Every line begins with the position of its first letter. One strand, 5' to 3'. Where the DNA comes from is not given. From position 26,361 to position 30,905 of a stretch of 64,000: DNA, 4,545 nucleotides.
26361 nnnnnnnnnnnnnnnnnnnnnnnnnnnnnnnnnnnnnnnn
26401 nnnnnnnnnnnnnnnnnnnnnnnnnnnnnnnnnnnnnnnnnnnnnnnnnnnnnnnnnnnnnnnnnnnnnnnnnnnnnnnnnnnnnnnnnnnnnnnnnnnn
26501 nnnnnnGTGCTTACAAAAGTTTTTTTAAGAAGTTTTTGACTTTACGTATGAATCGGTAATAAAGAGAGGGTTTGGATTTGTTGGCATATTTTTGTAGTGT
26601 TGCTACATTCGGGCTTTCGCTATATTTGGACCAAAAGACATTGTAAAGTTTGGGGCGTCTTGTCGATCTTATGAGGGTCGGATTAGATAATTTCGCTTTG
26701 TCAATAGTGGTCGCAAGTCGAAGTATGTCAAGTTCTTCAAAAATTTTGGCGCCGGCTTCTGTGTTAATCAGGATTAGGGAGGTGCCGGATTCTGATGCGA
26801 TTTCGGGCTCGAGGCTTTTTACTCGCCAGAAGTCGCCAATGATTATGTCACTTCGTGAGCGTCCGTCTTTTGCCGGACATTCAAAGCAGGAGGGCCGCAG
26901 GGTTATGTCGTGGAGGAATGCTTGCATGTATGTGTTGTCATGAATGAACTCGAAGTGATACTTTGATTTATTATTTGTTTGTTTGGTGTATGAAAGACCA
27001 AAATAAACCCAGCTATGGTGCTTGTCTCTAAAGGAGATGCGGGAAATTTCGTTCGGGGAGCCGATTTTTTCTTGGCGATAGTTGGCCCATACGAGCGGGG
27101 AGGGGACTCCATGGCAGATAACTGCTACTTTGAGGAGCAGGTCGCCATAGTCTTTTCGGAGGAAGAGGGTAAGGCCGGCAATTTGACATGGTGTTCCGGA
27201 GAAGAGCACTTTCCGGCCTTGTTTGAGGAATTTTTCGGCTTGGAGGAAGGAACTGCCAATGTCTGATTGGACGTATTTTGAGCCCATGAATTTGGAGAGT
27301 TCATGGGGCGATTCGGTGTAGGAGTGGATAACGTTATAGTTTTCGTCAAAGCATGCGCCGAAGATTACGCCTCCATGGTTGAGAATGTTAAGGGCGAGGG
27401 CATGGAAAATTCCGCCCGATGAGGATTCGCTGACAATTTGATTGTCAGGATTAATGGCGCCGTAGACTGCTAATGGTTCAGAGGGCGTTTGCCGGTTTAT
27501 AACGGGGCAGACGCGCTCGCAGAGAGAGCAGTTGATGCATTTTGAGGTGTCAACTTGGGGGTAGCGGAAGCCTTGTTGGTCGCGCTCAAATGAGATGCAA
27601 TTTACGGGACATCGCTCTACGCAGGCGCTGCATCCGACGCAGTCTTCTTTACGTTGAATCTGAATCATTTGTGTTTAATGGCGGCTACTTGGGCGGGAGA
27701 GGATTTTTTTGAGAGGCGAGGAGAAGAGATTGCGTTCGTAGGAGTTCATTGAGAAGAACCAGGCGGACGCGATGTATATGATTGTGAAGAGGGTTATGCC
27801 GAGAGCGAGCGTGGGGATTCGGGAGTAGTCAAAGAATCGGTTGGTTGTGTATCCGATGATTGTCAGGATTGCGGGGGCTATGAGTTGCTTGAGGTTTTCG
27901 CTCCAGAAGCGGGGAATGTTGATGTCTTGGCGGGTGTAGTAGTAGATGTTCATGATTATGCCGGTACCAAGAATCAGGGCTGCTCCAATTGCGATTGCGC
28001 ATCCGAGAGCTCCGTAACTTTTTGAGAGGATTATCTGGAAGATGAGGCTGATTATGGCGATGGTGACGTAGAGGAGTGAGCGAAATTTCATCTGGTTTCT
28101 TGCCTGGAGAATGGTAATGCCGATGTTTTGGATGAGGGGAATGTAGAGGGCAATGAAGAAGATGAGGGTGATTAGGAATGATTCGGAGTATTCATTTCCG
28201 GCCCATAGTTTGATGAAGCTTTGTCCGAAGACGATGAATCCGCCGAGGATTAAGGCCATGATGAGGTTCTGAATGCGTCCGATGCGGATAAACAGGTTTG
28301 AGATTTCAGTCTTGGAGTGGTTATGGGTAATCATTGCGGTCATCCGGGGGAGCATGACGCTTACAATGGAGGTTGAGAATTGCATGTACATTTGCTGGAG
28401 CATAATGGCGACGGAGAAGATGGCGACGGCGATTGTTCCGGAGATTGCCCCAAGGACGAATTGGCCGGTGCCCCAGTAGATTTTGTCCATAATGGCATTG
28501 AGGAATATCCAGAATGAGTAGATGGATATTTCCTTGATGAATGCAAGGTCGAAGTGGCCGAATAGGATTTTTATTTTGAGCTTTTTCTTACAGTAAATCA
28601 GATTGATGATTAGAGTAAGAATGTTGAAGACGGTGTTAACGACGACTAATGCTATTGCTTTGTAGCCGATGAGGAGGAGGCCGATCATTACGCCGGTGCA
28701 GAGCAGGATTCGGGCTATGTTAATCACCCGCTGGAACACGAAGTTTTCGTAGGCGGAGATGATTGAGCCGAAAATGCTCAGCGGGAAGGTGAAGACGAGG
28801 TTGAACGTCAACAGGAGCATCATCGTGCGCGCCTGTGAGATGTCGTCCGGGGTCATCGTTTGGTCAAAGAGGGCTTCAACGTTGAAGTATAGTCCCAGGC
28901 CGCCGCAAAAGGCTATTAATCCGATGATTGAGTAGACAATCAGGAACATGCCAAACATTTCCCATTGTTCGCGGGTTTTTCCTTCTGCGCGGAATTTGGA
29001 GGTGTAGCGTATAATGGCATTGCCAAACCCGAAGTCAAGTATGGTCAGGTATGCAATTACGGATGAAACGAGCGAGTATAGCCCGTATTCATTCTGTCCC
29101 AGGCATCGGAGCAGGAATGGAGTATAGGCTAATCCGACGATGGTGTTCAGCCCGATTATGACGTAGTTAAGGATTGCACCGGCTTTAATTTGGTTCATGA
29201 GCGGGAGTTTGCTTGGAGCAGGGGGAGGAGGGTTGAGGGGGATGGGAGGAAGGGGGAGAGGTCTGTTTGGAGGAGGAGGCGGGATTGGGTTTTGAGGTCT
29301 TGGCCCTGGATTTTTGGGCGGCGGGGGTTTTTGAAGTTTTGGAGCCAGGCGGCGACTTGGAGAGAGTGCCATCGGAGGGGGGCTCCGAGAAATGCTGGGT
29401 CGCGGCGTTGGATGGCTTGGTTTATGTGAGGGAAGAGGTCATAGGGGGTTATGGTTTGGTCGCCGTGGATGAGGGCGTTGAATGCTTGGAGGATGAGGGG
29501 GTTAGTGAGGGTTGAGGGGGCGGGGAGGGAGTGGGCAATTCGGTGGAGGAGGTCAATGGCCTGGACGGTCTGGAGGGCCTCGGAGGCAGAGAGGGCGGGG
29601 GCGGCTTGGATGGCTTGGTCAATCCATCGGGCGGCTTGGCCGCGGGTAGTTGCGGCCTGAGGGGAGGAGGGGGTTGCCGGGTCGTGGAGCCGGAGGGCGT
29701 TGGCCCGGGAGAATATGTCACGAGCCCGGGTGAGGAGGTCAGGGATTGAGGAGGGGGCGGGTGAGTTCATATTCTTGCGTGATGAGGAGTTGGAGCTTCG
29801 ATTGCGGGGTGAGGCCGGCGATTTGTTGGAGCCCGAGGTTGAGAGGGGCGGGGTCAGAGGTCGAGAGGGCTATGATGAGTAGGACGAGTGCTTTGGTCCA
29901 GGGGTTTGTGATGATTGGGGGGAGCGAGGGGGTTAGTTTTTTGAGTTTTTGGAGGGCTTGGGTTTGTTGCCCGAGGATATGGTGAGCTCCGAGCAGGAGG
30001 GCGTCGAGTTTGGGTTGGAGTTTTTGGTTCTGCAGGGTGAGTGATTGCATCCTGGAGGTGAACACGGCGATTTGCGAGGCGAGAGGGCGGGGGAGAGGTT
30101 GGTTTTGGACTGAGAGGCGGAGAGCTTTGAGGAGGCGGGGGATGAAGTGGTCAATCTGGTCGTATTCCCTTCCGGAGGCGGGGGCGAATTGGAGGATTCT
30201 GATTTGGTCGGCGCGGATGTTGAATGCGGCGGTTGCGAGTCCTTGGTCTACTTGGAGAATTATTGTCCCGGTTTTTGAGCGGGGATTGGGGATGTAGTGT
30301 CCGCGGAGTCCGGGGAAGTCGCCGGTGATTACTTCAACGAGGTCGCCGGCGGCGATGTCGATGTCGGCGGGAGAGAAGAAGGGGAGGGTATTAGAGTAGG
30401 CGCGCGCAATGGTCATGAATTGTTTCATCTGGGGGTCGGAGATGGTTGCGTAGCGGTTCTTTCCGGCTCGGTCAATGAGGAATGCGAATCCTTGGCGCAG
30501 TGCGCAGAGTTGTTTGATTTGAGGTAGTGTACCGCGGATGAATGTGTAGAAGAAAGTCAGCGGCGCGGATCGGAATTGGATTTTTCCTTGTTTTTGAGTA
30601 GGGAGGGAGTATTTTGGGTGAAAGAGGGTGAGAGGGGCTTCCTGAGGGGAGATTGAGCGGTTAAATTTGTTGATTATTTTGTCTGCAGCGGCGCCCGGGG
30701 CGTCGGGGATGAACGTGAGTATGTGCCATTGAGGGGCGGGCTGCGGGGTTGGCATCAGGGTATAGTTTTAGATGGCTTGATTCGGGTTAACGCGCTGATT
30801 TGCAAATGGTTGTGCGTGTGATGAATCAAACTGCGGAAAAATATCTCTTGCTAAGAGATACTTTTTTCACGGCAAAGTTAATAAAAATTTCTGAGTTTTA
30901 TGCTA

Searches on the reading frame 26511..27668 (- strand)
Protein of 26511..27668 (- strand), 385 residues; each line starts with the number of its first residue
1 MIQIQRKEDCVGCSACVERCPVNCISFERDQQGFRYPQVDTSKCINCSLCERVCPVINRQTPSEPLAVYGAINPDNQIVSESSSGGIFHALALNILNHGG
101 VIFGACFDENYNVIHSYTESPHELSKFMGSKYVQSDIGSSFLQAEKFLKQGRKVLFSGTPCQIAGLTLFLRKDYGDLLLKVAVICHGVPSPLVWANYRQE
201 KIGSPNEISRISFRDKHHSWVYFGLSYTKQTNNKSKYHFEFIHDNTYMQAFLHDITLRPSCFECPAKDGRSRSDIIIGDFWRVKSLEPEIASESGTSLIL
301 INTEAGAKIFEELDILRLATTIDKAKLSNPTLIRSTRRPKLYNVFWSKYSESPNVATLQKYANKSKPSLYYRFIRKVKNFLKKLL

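Call 4: search_protein_families(library=pfam, proteins=[window:26511-27668:-])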
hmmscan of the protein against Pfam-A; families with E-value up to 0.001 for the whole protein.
window:26511-27668:- (385 aa): 10 families
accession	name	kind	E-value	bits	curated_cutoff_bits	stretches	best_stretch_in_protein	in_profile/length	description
PF04432.18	FrhB_FdhB_C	-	5e-22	78.8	23.3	1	152-313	2-136/150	Coenzyme F420 hydrogenase/dehydrogenase, beta subunit C terminus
PF00037.32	Fer4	-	4.7e-11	42.5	21.1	2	37-56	1-20/24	4Fe-4S binding domain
PF12838.12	Fer4_7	-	2.4e-10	41.1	27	1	10-56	2-50/52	4Fe-4S dicluster domain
PF14697.11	Fer4_21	-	1.1e-07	32.3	35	1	7-58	5-55/59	4Fe-4S dicluster domain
PF13183.11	Fer4_8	-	3.3e-07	31.2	27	1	42-70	3-31/68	4Fe-4S dicluster domain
PF12837.12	Fer4_6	-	7.7e-07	29.2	25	1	37-56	2-21/24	4Fe-4S binding domain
PF13187.11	Fer4_9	-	1.6e-06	28.5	27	1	9-55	1-48/52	4Fe-4S dicluster domain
PF04422.18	FrhB_FdhB_N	-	2.7e-06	27.8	22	1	69-137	2-73/78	Coenzyme F420 hydrogenase/dehydrogenase, beta subunit N-term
PF12797.12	Fer4_2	-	3e-05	24.1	24.5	1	36-56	2-22/22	4Fe-4S binding domain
PF13237.11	Fer4_10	-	0.00016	22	25.5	0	6-55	5-53/53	4Fe-4S dicluster domain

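Call 5: search_protein_families(library=ncbifam, proteins=[window:26511-27668:-])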
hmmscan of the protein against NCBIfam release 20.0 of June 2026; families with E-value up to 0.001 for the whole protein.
window:26511-27668:- (385 aa): 36 families (the best 25 are shown)
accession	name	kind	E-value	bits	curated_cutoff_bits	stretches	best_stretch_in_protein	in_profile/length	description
NF040616.1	F420_dehyd_FpoF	exception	3e-12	46.2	475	1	6-186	9-193/337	F420H2 dehydrogenase subunit FpoF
NF006808.0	PRK09326.1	equivalog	9.1e-11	41.2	444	1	6-185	10-193/341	F420H2 dehydrogenase subunit F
NF058577.1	FdxA_fam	equivalog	3.2e-10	40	65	1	7-56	6-50/52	4Fe-4S ferredoxin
NF009053.0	PRK12387.1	subfamily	6.7e-10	39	204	1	6-56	36-87/180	formate hydrogenlyase complex iron-sulfur subunit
NF045874.1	Vhu_polyferre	exception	6.5e-09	35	600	1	4-56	124-171/381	F420-non-reducing hydrogenase associated-polyferredoxin VhuB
NF004536.0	PRK05888.1-1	equivalog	9e-09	34.9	212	1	6-60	56-115/180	NADH-quinone oxidoreductase subunit NuoI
TIGR01971.1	NuoI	subfamily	1.2e-08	34.6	113.05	1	5-56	36-95/121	NADH-quinone oxidoreductase, chain I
NF004541.0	PRK05888.2-2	equivalog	1.9e-08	34.3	217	1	7-56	60-108/168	NADH-quinone oxidoreductase subunit NuoI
NF006076.0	PRK08222.1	equivalog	1.5e-07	31.4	270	1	7-56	37-87/181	hydrogenase 4 subunit H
NF043069.1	T4HPD_activ_SAM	equivalog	2e-07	30.7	425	1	6-87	49-127/299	trans-4-hydroxy-L-proline dehydratase activase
NF010369.0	PRK13795.1-4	equivalog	3e-07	29.1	1086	1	3-64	571-629/633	hypothetical protein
NF042909.1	FMH_DH_FwdF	exception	9e-07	28.3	375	1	6-56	136-192/336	tungsten-dependent formylmethanofuran dehydrogenase subunit FwdF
NF042987.1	OGOR_delta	exception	1.3e-06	28.5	125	1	10-56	33-82/89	2-oxoglutarate ferredoxin oxidoreductase subunit delta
NF006221.0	PRK08348.1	subfamily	2.6e-06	27.2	124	1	7-61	43-94/136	NADH-plastoquinone oxidoreductase subunit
NF038196.1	ferrodoxin_EFR1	subfamily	1.6e-05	25.1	75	0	6-31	182-207/242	EFR1 family ferrodoxin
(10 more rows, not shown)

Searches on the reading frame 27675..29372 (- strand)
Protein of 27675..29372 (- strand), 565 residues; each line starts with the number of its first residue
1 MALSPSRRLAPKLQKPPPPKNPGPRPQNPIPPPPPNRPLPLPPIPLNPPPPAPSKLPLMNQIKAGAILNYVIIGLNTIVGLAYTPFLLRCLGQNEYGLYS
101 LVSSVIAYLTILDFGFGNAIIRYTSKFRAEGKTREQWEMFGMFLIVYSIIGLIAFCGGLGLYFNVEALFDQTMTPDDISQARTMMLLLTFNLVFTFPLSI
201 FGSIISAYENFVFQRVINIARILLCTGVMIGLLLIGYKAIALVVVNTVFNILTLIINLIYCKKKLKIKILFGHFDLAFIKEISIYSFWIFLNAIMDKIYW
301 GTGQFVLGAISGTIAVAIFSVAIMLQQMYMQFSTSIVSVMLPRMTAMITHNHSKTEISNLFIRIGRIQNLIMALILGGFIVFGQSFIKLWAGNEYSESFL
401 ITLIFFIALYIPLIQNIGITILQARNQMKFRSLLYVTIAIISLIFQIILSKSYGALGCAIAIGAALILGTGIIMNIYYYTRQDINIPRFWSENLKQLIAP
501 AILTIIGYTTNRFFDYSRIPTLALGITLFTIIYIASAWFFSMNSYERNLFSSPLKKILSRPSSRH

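Call 4: search_protein_families(library=pfam, proteins=[window:27675-29372:-])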
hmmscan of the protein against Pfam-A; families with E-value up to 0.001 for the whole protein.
window:27675-29372:- (565 aa): 2 families
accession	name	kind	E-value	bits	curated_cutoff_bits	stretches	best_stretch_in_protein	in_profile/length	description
PF01943.22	Polysacc_synt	-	1.1e-20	74.6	28.2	1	64-346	3-272/274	Polysaccharide biosynthesis protein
PF13440.11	Polysacc_synt_3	-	9.1e-15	55.1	23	1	87-398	2-291/293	Polysaccharide biosynthesis protein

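Call 5: search_protein_families(library=ncbifam, proteins=[window:27675-29372:-])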
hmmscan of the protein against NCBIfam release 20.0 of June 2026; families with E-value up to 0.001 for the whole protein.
window:27675-29372:- (565 aa): 1 family
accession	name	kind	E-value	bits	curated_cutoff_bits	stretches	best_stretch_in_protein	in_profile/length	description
NF041503.1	WZX_like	subfamily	5.7e-05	22.3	300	0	70-461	3-410/429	O-unit flippase-like protein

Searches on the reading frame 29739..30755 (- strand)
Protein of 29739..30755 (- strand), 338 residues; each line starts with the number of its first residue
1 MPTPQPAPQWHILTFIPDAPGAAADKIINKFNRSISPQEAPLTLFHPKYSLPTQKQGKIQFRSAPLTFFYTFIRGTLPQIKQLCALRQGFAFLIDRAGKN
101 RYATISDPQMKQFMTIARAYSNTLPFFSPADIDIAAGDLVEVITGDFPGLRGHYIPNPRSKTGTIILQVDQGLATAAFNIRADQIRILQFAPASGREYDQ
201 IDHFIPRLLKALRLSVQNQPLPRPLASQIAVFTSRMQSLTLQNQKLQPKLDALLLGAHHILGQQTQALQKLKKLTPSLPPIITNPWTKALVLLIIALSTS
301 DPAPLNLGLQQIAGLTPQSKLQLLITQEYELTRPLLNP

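Call 4: search_protein_families(library=pfam, proteins=[window:29739-30755:-])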
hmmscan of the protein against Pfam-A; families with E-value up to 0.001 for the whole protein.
window:29739-30755:- (338 aa): 0 families

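Call 5: search_protein_families(library=ncbifam, proteins=[window:29739-30755:-])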
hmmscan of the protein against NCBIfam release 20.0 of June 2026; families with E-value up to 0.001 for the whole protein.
window:29739-30755:- (338 aa): 1 family
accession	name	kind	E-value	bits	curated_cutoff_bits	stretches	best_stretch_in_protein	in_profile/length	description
NF033644.1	antiterm_UpxY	subfamily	1.2e-13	51.3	100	1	42-181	23-160/164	UpxY family transcription antiterminator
